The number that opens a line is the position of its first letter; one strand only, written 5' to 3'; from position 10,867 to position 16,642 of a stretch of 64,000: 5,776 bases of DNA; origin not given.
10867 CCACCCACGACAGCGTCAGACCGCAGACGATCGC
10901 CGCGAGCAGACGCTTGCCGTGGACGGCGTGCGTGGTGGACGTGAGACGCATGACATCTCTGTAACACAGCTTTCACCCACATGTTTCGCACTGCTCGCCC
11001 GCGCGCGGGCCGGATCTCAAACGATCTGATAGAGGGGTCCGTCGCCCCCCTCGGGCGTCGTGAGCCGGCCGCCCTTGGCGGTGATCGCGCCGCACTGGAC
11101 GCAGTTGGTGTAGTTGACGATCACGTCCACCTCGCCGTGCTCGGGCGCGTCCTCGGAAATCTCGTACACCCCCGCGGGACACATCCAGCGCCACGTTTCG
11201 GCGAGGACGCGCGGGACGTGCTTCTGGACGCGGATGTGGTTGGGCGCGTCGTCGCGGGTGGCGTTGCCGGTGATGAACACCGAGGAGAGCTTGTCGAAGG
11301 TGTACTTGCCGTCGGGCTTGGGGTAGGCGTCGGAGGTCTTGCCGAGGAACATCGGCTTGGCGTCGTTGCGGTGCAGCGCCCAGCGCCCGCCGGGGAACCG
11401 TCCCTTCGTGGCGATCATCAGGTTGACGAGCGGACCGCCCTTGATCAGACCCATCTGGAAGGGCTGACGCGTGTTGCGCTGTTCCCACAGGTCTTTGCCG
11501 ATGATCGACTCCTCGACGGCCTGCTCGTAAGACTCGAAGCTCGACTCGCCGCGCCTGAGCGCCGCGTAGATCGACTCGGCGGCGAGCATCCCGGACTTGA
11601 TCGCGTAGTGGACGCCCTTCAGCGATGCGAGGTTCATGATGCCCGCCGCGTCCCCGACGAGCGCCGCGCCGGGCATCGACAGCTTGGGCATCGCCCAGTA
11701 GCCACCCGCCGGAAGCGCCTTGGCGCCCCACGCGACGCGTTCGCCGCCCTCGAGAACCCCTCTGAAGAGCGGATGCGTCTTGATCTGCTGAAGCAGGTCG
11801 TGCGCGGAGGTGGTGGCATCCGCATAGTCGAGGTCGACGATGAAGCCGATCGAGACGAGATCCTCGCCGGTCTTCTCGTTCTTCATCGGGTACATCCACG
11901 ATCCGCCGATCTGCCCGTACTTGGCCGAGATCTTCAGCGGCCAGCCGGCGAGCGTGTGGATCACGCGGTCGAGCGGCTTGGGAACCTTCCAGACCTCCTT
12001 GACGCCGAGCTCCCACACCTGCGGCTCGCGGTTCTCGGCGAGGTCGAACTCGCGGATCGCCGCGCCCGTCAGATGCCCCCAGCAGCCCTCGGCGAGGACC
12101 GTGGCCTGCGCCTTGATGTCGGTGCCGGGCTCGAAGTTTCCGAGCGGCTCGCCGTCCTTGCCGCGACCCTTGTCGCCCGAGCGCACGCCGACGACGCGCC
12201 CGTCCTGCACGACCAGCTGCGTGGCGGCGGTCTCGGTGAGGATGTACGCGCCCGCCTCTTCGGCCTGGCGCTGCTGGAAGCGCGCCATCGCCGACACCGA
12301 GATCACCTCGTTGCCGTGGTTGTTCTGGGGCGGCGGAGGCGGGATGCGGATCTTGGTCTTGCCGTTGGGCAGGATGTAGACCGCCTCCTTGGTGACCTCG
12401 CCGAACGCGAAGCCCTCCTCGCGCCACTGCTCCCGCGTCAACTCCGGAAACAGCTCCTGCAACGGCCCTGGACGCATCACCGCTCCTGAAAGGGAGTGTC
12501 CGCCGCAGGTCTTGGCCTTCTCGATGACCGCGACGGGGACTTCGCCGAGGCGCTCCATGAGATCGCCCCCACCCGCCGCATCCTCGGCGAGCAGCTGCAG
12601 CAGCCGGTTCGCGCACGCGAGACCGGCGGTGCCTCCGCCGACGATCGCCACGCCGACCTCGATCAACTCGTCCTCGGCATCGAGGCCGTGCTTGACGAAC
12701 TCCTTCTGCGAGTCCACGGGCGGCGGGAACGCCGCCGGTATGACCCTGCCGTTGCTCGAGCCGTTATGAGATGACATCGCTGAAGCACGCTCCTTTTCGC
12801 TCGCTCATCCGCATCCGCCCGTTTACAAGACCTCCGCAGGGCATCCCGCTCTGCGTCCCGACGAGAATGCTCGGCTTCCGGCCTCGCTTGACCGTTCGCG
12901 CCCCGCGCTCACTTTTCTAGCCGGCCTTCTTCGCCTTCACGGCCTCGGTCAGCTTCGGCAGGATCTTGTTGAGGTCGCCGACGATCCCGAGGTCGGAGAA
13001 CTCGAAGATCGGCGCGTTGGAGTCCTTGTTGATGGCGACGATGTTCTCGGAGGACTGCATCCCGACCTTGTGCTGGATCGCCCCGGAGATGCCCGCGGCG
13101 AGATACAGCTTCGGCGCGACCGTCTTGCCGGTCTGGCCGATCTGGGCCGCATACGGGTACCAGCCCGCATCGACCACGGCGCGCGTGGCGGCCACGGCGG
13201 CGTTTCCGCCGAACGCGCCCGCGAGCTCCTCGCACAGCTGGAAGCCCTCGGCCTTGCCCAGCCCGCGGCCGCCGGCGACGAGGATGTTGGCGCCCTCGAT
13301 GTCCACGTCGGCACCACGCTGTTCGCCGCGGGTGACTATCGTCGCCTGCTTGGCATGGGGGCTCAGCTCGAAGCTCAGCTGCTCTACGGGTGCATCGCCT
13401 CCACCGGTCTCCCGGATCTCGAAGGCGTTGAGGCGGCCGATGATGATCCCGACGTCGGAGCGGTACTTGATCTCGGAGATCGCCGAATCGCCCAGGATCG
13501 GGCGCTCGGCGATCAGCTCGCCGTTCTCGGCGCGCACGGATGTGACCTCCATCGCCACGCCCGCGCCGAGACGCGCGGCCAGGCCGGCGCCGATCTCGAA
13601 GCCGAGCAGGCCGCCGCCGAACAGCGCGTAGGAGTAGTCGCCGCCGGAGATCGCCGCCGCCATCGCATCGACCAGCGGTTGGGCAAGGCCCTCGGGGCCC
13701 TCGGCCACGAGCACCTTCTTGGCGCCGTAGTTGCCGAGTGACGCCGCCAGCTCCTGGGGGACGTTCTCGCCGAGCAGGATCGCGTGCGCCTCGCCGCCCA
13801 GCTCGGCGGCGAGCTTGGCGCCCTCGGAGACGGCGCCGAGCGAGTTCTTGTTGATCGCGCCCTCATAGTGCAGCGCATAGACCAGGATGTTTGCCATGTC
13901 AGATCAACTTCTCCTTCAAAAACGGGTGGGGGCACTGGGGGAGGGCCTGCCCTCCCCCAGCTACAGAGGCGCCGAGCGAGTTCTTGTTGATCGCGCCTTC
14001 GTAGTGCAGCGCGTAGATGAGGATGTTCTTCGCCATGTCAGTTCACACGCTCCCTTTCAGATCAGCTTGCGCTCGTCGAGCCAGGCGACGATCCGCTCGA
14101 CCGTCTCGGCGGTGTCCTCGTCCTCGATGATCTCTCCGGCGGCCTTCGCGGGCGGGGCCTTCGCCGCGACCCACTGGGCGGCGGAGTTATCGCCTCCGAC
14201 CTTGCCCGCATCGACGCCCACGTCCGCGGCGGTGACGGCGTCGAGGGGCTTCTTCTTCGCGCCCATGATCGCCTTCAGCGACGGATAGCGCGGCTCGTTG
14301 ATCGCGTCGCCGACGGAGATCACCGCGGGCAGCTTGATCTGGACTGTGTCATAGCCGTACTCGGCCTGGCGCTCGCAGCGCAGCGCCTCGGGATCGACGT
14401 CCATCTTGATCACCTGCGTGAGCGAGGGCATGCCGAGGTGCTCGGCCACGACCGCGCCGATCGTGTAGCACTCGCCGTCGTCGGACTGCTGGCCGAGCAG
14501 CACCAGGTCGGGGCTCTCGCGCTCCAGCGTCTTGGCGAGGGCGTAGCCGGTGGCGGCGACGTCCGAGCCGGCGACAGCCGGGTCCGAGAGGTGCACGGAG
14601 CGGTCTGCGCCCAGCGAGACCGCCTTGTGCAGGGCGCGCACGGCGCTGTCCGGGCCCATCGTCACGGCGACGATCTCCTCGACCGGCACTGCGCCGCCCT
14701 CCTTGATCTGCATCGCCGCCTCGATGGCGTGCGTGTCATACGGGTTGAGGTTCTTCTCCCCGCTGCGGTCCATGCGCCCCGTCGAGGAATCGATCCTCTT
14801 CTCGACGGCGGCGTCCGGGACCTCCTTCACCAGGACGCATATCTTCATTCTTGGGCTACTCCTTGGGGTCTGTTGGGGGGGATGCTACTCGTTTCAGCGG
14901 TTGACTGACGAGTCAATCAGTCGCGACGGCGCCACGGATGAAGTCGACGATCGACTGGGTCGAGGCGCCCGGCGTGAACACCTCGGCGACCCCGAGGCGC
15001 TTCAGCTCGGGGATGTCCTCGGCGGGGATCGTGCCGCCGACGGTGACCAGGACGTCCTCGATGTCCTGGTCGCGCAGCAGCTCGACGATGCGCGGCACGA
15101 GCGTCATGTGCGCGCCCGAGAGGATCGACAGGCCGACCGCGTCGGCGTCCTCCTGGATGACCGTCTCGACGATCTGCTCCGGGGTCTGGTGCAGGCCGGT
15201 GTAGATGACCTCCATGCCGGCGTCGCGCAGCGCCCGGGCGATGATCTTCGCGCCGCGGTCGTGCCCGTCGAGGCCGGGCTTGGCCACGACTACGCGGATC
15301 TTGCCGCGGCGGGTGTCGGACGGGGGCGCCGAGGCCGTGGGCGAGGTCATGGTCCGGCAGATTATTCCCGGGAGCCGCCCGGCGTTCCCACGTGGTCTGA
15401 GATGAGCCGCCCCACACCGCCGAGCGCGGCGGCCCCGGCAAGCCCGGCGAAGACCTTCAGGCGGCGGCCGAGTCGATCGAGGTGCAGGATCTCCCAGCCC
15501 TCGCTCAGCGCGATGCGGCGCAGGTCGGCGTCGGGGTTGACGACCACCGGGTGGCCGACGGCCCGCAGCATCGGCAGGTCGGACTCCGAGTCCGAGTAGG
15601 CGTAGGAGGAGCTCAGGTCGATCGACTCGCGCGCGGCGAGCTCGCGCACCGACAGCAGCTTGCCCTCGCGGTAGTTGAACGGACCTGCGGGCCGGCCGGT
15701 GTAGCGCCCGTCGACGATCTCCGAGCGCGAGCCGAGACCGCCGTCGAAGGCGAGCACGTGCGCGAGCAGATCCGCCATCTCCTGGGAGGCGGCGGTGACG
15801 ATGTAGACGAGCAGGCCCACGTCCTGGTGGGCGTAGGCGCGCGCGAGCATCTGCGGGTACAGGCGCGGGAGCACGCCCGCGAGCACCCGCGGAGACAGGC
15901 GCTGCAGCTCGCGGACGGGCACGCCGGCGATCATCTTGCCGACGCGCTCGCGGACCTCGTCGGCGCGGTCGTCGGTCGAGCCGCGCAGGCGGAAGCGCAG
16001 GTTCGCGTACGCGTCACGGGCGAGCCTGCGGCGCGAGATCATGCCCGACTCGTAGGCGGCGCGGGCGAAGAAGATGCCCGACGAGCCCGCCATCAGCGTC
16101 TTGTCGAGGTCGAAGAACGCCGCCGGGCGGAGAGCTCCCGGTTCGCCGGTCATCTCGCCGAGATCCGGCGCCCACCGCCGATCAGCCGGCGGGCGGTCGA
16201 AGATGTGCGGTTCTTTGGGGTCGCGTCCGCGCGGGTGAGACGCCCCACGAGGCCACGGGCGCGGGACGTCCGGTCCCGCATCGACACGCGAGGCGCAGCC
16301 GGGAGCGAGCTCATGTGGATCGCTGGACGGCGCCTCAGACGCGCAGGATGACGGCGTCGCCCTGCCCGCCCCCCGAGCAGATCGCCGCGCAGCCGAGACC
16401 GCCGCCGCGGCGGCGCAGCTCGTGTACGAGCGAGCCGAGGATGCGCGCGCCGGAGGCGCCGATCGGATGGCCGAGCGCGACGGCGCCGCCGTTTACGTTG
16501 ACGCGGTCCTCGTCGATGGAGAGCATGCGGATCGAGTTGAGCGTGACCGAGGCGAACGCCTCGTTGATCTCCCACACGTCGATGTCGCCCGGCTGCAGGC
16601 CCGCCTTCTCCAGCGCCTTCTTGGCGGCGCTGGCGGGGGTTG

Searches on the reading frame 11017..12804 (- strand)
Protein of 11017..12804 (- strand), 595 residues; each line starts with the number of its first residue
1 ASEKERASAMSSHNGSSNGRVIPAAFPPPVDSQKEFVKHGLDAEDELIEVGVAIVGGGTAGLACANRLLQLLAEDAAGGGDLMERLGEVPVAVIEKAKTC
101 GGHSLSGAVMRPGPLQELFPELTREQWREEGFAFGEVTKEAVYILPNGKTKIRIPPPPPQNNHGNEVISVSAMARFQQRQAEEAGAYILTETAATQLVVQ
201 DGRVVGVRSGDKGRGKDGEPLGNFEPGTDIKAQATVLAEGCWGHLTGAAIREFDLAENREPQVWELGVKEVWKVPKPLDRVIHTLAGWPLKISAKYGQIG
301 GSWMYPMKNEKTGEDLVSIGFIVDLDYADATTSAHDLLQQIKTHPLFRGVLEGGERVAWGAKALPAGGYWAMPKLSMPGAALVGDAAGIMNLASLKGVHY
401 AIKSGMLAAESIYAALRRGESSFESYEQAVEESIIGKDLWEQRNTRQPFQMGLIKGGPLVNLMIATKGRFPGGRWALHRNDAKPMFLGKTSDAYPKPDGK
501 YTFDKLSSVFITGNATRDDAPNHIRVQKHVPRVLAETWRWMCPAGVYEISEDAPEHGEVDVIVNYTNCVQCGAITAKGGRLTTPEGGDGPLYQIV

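Call 19: search_protein_families(library=pfam, proteins=[window:11017-12804:-], max_evalue=0.00001)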
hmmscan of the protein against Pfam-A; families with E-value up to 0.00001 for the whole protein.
window:11017-12804:- (595 aa): 4 families
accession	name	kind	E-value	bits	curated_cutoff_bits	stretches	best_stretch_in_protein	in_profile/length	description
PF21162.3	ETFQO_UQ-bd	-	1e-22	80.9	27.7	1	265-364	2-96/96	ETF-QO, ubiquinone-binding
PF05187.19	Fer4_ETF_QO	-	3.5e-14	53.3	24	1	499-593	1-104/104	Electron transfer flavoprotein-ubiquinone oxidoreductase, 4Fe-4S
PF01266.30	DAO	-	3.3e-08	33.9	27.9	0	168-252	146-214/353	FAD dependent oxidoreductase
PF00890.30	FAD_binding_2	-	5.5e-07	29.6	20.4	0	141-248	111-207/414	FAD binding domain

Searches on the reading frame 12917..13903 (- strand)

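Call 20: search_protein_families(library=pfam, proteins=[window:12917-13903:-], max_evalue=0.00001)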
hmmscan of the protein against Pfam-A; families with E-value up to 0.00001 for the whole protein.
window:12917-13903:- (328 aa): 2 families
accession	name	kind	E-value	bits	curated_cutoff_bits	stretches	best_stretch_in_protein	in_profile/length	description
PF00766.25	ETF_alpha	-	1.1e-31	109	27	1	201-283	1-81/81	Electron transfer flavoprotein FAD-binding domain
PF01012.27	ETF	-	4.8e-28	98.6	26.7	1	7-177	2-177/181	Electron transfer flavoprotein domain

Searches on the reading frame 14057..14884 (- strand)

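Call 20: search_protein_families(library=pfam, proteins=[window:14057-14884:-], max_evalue=0.00001)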
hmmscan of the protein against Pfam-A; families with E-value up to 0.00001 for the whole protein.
window:14057-14884:- (275 aa): 1 family
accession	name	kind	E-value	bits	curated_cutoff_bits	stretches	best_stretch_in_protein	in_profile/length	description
PF01012.27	ETF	-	3e-40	138.4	26.7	1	38-221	4-180/181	Electron transfer flavoprotein domain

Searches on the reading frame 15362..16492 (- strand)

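Call 20: search_protein_families(library=pfam, proteins=[window:15362-16492:-], max_evalue=0.00001)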
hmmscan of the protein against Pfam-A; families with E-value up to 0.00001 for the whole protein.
window:15362-16492:- (376 aa): 1 family
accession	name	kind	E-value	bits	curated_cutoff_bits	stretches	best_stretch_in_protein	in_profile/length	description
PF12710.13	HAD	-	6e-35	121.8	27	1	125-310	1-189/189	haloacid dehalogenase-like hydrolase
